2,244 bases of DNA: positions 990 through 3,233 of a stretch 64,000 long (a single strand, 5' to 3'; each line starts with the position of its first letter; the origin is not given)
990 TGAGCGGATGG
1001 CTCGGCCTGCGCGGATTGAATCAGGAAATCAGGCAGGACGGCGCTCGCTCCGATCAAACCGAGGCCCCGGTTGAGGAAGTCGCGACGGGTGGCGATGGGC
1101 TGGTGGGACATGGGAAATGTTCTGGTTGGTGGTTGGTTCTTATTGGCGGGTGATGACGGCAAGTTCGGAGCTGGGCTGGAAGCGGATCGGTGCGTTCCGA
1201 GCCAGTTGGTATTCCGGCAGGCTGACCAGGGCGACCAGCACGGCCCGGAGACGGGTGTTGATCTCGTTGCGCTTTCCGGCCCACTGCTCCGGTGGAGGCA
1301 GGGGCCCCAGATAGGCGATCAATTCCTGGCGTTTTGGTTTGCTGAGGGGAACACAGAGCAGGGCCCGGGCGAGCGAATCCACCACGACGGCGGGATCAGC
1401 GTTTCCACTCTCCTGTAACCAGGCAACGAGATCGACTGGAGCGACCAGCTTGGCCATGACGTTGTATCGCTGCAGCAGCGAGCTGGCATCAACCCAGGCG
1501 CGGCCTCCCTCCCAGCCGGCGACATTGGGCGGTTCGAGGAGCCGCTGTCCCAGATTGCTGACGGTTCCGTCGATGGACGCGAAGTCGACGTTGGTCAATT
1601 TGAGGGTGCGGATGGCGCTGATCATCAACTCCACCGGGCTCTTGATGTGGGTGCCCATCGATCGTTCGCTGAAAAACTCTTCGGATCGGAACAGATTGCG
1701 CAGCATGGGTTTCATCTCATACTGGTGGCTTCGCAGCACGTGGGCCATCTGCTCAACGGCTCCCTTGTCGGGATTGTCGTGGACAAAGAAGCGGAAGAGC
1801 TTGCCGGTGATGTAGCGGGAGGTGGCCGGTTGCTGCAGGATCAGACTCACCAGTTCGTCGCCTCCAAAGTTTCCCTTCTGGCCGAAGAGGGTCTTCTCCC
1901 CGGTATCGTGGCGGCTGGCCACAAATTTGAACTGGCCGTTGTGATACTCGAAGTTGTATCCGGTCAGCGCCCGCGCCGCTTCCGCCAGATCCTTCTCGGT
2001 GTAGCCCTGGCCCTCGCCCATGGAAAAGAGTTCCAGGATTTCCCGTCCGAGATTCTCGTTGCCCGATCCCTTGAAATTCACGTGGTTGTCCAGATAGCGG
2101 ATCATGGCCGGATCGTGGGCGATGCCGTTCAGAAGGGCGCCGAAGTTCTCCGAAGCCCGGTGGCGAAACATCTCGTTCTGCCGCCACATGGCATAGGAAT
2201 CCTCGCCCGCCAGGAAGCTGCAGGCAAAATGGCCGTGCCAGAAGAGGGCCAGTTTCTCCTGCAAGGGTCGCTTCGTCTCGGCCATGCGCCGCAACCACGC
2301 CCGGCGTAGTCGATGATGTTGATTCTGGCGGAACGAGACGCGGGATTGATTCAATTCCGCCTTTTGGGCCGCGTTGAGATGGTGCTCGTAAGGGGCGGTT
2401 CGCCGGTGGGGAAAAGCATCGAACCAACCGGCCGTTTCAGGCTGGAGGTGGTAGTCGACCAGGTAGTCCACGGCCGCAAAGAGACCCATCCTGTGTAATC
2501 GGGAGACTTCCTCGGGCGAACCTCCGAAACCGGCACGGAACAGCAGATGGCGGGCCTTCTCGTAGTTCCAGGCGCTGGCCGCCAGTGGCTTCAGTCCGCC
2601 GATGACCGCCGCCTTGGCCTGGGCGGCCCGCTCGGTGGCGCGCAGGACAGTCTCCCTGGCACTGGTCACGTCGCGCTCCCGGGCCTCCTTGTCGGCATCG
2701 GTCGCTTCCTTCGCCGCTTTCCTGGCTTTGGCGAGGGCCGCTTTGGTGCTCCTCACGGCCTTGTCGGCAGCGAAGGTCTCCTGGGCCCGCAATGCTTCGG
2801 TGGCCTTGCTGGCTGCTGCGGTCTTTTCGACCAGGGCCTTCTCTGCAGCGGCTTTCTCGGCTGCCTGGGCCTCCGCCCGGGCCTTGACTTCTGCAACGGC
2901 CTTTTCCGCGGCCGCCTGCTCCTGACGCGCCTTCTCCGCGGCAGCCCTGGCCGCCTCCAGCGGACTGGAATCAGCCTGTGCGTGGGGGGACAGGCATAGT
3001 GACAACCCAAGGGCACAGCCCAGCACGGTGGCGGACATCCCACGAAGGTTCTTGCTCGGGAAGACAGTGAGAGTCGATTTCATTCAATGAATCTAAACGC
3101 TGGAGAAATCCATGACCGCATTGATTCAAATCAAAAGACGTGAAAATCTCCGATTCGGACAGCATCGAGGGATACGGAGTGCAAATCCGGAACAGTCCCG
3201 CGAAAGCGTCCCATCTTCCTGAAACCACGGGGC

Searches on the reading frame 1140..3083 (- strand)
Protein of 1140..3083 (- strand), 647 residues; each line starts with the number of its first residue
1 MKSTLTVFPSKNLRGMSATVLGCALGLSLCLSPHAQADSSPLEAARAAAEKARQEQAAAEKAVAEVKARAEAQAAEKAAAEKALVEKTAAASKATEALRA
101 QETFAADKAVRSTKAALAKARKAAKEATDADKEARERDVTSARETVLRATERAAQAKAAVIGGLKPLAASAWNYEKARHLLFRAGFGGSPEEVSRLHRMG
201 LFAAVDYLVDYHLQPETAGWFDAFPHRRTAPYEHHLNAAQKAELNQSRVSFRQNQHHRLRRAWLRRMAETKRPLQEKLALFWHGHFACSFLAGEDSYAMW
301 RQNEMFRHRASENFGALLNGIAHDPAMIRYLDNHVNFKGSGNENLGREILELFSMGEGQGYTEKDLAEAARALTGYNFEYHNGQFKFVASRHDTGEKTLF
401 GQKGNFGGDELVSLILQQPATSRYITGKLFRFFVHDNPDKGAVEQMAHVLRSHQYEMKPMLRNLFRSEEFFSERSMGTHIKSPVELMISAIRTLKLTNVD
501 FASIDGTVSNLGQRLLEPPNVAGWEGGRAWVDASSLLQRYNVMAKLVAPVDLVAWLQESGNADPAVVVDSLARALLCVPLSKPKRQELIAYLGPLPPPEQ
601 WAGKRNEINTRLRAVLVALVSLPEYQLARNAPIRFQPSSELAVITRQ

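Call 4: search_protein_families(library=pfam, proteins=[window:1140-3083:-], max_evalue=0.001)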
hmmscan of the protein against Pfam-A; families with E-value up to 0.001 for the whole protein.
window:1140-3083:- (647 aa): 1 family
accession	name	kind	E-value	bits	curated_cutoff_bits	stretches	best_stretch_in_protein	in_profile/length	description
PF08811.16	DUF1800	-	1.6e-113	380.5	26.1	1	179-627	1-419/419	Protein of unknown function (DUF1800)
